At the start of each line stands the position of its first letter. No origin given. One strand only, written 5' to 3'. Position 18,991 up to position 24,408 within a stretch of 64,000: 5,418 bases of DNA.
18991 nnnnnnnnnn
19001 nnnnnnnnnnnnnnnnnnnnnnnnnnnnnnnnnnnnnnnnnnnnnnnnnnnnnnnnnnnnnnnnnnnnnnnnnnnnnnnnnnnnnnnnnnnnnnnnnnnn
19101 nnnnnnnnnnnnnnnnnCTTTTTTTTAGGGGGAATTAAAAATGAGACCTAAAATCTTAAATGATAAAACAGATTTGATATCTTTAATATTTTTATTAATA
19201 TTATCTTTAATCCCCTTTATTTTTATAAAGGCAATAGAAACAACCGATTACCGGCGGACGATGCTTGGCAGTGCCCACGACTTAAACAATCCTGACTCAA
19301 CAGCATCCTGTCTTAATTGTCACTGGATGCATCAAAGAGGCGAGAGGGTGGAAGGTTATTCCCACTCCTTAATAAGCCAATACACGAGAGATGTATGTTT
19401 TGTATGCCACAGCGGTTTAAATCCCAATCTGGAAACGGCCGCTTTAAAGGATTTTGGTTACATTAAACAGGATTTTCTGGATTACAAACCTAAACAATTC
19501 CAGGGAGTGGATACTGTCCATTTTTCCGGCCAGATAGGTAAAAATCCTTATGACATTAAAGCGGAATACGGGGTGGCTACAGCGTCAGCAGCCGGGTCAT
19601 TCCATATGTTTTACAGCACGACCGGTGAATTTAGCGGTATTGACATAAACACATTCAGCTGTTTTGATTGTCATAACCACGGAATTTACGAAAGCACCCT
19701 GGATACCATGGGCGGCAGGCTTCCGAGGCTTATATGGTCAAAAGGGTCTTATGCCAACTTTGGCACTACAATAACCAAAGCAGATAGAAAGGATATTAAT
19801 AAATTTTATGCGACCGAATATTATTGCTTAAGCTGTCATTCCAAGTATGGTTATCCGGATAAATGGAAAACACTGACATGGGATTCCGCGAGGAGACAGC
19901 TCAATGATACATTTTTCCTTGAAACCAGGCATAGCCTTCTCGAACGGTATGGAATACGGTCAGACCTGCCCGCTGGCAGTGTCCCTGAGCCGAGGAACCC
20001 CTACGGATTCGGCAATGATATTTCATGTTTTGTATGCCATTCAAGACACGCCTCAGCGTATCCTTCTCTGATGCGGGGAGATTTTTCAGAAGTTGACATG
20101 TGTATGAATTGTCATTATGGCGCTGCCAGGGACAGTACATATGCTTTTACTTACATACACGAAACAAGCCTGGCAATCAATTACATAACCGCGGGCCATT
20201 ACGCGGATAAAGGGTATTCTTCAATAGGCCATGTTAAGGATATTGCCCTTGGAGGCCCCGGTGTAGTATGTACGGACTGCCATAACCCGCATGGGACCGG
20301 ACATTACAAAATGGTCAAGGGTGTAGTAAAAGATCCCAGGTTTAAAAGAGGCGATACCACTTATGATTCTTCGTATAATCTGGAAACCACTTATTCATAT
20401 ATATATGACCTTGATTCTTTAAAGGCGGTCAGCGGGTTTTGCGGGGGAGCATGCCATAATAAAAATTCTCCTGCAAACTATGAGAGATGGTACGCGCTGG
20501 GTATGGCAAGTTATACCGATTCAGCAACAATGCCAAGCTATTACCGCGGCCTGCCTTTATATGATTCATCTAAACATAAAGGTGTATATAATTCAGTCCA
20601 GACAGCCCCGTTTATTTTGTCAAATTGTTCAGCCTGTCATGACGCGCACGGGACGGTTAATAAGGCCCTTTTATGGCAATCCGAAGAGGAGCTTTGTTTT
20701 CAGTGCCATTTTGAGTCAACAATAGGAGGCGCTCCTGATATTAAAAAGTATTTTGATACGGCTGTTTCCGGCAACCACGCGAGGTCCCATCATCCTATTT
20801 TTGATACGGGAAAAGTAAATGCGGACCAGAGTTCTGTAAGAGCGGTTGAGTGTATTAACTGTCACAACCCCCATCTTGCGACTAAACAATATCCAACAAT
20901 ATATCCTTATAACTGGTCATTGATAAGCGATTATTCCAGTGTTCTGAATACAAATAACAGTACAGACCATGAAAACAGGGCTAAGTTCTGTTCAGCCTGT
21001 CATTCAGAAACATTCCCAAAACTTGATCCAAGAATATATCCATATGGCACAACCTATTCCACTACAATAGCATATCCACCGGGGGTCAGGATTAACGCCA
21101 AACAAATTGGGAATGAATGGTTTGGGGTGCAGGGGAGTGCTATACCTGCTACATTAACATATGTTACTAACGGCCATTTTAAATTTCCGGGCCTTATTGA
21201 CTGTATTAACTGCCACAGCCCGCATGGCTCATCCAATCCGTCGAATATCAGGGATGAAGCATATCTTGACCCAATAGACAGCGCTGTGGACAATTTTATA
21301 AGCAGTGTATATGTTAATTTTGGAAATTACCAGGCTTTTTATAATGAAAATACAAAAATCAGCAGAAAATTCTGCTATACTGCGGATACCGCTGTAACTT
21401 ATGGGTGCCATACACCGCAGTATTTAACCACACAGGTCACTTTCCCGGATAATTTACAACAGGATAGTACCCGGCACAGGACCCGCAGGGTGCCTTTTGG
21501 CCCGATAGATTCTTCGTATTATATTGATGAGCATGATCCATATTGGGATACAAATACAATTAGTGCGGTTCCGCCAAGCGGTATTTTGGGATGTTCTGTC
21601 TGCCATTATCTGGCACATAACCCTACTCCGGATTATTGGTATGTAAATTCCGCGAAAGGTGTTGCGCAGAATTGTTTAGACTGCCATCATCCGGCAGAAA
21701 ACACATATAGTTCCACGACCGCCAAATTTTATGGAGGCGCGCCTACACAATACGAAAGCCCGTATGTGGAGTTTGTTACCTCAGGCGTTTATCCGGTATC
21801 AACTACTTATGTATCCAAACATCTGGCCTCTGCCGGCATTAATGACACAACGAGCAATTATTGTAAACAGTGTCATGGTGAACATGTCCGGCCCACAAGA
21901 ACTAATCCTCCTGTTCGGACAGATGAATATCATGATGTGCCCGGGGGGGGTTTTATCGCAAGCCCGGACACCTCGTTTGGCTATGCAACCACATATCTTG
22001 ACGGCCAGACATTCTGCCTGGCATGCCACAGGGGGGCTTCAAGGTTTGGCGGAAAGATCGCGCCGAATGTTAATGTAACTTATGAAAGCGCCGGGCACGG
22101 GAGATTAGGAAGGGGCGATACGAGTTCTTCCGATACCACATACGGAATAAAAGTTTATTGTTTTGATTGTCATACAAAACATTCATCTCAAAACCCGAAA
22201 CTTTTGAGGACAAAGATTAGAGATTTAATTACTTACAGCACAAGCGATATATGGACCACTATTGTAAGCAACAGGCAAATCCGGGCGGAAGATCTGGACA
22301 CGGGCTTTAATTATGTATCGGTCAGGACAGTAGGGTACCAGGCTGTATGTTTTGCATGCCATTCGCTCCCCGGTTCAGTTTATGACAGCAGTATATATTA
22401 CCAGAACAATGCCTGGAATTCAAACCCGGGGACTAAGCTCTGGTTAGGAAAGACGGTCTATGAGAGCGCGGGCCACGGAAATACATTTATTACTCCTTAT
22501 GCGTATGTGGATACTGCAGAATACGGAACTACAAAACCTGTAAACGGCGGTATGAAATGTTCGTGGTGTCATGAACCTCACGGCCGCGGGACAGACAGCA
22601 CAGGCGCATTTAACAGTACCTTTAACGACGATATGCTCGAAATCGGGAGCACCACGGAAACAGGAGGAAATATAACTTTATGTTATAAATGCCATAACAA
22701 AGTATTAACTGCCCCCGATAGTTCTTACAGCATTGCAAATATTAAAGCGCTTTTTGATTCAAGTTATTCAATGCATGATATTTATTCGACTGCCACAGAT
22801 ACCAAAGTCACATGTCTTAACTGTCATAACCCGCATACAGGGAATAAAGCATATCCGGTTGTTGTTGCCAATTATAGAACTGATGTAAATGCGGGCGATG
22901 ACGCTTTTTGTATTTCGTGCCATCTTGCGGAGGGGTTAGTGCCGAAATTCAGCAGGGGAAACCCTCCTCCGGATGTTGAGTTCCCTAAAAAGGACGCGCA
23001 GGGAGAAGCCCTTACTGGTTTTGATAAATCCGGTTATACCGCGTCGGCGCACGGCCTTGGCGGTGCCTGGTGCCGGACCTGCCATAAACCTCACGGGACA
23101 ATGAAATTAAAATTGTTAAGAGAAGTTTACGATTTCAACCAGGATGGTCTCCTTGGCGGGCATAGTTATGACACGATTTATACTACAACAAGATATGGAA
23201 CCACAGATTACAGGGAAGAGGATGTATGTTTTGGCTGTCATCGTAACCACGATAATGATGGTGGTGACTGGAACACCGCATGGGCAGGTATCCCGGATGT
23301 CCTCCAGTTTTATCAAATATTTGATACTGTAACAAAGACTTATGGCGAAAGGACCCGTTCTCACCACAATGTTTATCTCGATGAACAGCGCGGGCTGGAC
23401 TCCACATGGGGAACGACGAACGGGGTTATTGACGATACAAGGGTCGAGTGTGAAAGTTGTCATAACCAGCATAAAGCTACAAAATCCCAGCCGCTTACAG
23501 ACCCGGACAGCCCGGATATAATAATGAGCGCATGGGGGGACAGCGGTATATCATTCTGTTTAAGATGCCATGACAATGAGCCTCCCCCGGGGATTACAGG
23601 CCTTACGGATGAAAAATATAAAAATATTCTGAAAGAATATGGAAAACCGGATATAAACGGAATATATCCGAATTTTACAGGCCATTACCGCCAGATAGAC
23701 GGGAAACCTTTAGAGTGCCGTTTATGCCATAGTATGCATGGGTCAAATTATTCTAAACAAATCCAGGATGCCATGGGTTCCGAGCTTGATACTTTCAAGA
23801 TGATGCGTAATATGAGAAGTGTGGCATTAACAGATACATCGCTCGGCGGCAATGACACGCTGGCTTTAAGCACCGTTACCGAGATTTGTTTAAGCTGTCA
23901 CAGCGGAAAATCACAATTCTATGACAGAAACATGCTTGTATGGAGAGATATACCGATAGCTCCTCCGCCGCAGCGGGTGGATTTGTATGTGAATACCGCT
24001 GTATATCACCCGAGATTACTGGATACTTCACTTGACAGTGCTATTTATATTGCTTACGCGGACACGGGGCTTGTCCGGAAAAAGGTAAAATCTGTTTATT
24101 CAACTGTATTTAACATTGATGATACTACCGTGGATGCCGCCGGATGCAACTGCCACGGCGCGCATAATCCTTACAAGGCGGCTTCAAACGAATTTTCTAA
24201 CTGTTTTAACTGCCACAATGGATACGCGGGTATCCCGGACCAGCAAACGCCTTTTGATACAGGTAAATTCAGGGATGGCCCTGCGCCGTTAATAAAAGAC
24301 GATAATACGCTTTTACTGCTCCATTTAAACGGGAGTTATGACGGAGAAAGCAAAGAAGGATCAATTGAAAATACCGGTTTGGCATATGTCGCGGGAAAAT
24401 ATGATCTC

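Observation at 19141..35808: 5555-aa single-polypeptide cytochrome with hemes, 4 LamG domains, tandem repeats, hemes, then FN3 and discoidin modules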

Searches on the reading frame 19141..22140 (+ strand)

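Call 25: search_protein_families(library=ncbifam, proteins=[window:19141-22140:+], max_evalue=0.01)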
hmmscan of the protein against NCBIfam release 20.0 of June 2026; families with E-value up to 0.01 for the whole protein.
window:19141-22140:+ (1000 aa): 8 families
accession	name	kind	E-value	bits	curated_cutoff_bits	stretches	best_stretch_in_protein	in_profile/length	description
TIGR01905.1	paired_CXXCH_1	subfamily_domain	7e-25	86.7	25.2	3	490-524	3-37/41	doubled CXXCH domain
TIGR03508.1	decahem_SO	subfamily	2.9e-21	76.1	192.2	2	493-576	189-249/258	DmsE family decaheme c-type cytochrome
NF041028.1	decahem_GSU2203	exception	7.5e-13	48.4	325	1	492-524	221-256/317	GSU2203 family decaheme c-type cytochrome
TIGR03153.1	cytochr_NrfH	equivalog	1.4e-05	25.1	134.2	0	51-93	25-62/138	cytochrome c nitrite reductase small subunit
NF045713.1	CxxCH_16_HmcA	equivalog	1.4e-05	23.9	400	1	494-579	175-256/541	sulfate respiration complex hexadecaheme cytochrome HmcA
NF045722.1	c3_cytochr_TmcA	equivalog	2.2e-05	24.3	114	0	494-529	81-116/125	acidic tetraheme cytochrome c3 TmcA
NF008659.0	PRK11659.1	equivalog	0.00053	19.7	184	0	292-329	134-171/188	cytochrome c nitrite reductase pentaheme subunit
TIGR03146.1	cyt_nit_nrfB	equivalog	0.0081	16.5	166.6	0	292-326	108-142/145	cytochrome c nitrite reductase pentaheme subunit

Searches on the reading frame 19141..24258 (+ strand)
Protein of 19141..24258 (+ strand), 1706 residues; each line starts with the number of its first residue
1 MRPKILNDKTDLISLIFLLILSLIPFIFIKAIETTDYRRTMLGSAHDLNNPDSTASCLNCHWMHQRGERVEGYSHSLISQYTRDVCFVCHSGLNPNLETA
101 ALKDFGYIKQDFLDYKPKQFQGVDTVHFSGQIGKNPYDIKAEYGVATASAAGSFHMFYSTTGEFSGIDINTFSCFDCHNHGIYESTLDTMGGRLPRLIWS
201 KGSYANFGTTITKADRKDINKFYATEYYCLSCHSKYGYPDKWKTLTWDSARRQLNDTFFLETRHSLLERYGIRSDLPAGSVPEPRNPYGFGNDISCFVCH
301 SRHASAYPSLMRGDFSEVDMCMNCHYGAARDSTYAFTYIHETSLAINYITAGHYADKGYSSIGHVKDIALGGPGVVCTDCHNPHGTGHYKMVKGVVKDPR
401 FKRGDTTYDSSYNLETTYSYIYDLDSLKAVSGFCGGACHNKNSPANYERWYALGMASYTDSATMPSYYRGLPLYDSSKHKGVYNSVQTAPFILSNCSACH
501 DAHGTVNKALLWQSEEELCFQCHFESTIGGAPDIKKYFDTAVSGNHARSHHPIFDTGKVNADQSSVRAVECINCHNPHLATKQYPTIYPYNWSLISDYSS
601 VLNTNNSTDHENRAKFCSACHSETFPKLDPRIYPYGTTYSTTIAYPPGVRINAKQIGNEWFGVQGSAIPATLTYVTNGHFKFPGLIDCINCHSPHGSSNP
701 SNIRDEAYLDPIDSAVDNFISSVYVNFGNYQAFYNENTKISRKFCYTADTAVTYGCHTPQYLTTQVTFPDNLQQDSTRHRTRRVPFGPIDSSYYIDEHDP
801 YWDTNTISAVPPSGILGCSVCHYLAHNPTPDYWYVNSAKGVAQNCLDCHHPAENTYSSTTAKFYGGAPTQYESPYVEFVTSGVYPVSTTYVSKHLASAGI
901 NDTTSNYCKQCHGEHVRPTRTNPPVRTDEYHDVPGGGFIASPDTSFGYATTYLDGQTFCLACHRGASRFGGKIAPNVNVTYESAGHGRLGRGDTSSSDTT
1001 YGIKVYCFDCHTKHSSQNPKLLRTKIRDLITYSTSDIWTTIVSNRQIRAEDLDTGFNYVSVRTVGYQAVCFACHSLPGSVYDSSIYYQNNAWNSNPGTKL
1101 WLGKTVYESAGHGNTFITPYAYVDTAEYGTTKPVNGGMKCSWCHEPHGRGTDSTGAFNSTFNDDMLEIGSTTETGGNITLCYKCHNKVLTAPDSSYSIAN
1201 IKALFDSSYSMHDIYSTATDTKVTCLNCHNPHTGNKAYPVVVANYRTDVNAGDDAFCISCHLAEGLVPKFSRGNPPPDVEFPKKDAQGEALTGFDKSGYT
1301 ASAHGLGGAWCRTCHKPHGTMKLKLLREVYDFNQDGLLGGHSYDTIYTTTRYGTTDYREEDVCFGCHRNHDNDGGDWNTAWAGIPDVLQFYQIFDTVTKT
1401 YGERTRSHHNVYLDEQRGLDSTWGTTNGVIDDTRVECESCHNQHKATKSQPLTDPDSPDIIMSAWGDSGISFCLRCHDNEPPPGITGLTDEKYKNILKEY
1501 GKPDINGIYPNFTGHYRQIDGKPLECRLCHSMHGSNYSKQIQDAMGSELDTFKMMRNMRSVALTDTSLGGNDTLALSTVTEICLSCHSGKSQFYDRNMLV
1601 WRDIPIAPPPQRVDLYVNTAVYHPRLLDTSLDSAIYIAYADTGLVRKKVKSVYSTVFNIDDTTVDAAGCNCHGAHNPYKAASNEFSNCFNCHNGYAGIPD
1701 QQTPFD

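Call 89: search_solved_structures(query=window:19141-24258:+, max_evalue=0.01)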
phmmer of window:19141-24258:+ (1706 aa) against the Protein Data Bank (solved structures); distinct sequences matched with E-value up to 0.01: 1.
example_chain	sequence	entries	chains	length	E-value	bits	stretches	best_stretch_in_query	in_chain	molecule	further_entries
6r2q_A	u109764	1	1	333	0.0081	16.7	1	492-525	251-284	Cystathionine beta-synthase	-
